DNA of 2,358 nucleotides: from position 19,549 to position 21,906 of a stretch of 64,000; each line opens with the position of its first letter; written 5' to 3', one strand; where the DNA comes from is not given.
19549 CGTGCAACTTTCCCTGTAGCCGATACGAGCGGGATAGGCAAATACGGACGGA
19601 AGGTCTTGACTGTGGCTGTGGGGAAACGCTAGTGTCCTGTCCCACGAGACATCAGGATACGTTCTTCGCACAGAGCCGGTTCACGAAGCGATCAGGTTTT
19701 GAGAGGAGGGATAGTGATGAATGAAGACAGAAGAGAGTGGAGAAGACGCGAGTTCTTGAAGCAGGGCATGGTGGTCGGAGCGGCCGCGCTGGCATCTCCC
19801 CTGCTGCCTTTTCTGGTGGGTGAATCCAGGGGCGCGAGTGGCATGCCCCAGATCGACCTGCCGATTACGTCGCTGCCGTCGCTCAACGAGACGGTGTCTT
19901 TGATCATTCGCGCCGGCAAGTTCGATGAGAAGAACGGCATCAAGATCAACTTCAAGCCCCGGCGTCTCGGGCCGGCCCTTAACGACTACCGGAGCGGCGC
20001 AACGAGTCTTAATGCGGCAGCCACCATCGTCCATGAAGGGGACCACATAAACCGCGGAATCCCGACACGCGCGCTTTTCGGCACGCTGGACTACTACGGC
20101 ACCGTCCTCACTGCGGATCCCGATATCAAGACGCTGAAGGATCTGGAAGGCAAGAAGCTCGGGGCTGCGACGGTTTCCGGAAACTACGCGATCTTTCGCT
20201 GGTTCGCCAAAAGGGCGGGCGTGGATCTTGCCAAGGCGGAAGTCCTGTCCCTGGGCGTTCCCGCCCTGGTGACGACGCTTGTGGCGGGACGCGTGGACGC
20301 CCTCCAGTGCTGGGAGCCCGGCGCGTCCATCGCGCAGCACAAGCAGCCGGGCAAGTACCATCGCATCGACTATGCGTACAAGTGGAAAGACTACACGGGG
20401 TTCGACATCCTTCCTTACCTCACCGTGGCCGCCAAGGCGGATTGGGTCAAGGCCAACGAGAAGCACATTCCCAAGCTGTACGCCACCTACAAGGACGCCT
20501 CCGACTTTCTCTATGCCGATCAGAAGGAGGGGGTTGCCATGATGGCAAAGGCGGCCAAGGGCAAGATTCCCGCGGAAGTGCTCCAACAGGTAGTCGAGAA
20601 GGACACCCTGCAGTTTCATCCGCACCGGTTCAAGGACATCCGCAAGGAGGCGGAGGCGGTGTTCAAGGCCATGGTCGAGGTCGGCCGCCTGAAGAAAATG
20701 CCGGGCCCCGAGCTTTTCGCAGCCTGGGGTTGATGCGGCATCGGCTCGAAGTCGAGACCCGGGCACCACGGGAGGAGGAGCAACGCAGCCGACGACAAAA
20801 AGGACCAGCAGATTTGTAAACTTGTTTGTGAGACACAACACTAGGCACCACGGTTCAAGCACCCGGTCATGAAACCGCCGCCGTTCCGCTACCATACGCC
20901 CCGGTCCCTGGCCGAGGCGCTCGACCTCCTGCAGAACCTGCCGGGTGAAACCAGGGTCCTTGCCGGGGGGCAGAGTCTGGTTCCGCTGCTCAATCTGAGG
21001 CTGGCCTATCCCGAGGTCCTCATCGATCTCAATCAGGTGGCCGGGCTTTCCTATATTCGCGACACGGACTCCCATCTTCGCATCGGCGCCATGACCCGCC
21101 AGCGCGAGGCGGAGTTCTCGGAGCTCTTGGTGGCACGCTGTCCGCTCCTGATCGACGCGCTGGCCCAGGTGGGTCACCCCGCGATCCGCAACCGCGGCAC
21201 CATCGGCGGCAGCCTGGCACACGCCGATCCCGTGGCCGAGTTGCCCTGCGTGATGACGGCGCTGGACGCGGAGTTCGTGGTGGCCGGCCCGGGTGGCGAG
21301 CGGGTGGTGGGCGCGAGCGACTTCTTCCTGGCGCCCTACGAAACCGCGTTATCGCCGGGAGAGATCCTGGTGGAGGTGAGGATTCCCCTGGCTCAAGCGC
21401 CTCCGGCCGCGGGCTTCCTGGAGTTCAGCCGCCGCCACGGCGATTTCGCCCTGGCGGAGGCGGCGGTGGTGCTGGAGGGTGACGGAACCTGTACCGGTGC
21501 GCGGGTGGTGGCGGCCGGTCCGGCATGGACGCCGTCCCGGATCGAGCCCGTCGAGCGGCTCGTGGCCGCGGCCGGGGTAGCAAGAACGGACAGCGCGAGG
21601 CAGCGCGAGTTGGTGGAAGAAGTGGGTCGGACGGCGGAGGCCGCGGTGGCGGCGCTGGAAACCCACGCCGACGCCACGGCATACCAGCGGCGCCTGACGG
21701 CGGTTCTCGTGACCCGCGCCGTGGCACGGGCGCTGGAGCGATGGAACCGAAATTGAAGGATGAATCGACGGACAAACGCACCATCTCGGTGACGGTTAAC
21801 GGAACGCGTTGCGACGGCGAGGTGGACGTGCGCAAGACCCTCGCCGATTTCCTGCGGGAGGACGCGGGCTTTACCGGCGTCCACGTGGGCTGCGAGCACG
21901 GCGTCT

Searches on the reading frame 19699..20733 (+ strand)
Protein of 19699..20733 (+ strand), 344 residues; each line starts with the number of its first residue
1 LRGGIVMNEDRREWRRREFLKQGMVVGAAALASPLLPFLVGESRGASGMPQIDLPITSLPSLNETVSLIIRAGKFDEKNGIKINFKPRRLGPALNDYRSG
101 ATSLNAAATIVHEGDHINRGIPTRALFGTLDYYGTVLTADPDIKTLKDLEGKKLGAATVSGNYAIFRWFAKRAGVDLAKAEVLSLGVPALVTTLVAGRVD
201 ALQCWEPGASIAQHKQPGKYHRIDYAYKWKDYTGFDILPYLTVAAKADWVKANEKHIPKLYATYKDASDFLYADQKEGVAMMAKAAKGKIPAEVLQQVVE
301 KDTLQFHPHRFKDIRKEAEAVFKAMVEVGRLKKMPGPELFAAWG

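Call 8: search_protein_families(library=pfam, proteins=[window:19699-20733:+])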
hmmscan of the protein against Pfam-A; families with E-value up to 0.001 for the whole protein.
window:19699-20733:+ (344 aa): 2 families
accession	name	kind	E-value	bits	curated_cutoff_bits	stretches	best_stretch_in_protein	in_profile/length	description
PF09084.16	NMT1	-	4e-11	43.7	20.5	1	134-277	76-215/216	NMT1/THI5 like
PF13379.11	NMT1_2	-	8.7e-06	26.2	24.7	1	155-284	127-249/252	NMT1-like family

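Call 88: find_homologous_proteins(query=window:19717-20730:+, max_evalue=1e-20)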
Query seq(338 aa) (338 aa): 143 proteins with E <= 1e-20 among 8000 candidates; the best 120 are listed.
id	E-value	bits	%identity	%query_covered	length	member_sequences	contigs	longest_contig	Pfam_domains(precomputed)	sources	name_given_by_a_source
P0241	1.8e-222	755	99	100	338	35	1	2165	PF13379.12,PF09084.17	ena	-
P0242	1.2e-185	634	81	100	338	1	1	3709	PF09084.17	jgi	jgi:NitT/TauT family transport system substrate-binding protein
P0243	1.4e-165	568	72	100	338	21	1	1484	PF09084.17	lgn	-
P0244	6.9e-163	560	70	100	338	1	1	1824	PF09084.17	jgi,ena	-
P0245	7.3e-157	540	69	100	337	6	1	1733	PF09084.17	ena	-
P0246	1.1e-150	520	65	99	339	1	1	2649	PF13379.12,PF09084.17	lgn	-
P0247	2.9e-149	515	98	69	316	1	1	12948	PF09084.17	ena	-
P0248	2.2e-143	495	64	98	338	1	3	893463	PF09084.17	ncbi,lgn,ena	-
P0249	2.9e-136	472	62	100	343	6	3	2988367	PF09084.17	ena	-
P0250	1.1e-76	276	44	90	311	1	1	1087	PF13379.12,PF09084.17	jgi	jgi:hypothetical protein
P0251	6.4e-63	231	41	85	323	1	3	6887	PF13379.12,PF09084.17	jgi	jgi:NitT/TauT family transport system substrate-binding protein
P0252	3.9e-62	228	42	86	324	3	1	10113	PF13379.12,PF09084.17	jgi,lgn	-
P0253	1.6e-61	226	42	86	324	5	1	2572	PF13379.12,PF09084.17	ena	-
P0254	1.1e-54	204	44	71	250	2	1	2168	PF13379.12,PF09084.17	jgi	jgi:ABC-type nitrate/sulfonate/bicarbonate transport system substrate-binding protein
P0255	6.4e-54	201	34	88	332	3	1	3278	PF09084.17,PF12974.13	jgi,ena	-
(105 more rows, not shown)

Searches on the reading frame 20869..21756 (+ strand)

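Call 8: search_protein_families(library=pfam, proteins=[window:20869-21756:+])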
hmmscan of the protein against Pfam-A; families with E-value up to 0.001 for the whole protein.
window:20869-21756:+ (295 aa): 2 families
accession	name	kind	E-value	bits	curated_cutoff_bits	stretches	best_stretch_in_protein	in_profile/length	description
PF00941.27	FAD_binding_5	-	2.3e-49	167.9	27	1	5-174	2-169/170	FAD binding domain in molybdopterin dehydrogenase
PF03450.22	CO_deh_flav_C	-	1.6e-05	25.4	25.5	1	183-287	3-101/102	CO dehydrogenase flavoprotein C-terminal domain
